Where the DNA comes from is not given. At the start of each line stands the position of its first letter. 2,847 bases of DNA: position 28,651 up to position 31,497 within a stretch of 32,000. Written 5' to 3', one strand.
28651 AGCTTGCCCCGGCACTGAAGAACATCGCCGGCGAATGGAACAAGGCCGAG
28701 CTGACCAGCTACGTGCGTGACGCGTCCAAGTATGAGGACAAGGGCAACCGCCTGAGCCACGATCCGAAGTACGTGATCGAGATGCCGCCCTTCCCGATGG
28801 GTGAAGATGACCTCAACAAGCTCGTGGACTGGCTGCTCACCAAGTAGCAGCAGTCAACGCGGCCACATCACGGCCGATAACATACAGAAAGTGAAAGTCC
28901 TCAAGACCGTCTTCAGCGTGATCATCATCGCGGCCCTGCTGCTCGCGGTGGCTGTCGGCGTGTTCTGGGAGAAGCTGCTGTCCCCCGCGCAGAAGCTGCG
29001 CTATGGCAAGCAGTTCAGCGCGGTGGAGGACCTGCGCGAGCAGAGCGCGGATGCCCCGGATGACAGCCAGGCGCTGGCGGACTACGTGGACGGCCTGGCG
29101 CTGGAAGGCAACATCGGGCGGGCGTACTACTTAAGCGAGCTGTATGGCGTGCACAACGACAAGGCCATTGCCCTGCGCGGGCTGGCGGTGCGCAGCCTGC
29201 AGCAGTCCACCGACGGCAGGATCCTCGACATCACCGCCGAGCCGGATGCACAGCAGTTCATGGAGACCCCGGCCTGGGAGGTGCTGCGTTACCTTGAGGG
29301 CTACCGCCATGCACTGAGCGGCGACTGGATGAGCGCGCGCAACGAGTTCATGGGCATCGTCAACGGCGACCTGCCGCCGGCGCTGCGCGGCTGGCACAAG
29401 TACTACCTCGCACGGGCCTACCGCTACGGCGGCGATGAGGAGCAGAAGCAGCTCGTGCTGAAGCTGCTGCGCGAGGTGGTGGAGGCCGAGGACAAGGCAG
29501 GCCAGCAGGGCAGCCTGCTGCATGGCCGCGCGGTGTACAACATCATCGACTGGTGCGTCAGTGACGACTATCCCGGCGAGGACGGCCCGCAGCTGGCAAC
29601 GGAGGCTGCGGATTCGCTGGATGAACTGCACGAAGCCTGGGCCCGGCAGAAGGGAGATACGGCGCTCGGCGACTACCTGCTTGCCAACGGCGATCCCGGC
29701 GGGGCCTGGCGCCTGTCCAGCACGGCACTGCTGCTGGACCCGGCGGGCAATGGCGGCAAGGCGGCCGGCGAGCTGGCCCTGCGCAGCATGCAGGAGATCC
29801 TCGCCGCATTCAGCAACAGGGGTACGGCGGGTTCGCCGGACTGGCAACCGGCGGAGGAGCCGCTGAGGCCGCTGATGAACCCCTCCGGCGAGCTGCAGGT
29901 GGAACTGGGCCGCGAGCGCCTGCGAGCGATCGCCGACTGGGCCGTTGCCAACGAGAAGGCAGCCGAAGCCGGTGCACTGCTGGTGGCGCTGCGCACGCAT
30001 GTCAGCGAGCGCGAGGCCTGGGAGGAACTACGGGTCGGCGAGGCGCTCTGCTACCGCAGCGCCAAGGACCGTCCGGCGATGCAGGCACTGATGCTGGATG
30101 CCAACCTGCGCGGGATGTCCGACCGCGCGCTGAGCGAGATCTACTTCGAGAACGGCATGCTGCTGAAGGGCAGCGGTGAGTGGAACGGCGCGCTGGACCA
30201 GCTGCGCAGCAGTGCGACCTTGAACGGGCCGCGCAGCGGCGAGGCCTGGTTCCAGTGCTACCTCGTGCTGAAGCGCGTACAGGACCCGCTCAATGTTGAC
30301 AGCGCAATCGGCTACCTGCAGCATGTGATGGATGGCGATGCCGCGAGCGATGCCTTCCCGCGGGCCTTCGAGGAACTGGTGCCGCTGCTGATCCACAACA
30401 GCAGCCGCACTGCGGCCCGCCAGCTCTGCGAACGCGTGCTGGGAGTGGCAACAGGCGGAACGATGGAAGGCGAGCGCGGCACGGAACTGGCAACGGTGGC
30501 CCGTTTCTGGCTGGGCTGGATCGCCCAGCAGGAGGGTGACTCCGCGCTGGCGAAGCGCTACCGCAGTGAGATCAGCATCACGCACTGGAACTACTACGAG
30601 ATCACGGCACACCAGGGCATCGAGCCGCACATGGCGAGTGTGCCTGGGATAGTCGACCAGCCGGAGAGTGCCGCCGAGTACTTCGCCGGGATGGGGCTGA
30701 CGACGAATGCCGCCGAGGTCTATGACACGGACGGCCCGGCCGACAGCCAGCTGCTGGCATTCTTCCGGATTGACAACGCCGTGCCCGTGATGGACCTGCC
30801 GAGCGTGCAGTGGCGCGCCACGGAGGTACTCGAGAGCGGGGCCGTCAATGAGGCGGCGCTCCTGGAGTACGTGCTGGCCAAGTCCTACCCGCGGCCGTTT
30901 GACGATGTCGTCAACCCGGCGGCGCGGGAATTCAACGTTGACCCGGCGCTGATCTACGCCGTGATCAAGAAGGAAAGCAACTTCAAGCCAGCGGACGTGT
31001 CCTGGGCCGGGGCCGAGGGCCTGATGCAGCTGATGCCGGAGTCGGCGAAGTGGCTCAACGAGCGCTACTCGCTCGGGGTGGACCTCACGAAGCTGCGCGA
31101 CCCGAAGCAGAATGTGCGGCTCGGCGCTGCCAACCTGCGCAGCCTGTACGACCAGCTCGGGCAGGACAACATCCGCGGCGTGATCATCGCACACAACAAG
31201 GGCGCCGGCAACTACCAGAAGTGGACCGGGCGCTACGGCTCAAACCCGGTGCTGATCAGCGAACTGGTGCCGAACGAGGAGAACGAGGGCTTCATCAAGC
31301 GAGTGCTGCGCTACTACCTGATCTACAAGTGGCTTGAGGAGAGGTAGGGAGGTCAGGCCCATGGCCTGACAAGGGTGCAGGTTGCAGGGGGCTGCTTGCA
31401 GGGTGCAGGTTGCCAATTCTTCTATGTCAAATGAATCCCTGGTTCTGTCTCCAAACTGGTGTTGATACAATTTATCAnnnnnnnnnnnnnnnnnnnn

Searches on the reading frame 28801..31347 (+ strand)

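Call 9: search_protein_families(library=pfam, proteins=[window:28801-31347:+], max_evalue=0.01)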
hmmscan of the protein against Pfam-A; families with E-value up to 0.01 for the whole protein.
window:28801-31347:+ (848 aa): 2 families
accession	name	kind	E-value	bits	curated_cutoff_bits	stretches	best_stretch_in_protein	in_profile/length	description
PF01464.25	SLT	-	2.5e-25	88.8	21.3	1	704-814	3-110/117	Transglycosylase SLT domain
PF13406.11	SLT_2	-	0.0034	17.1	24.3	0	734-749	151-166/292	Transglycosylase SLT domain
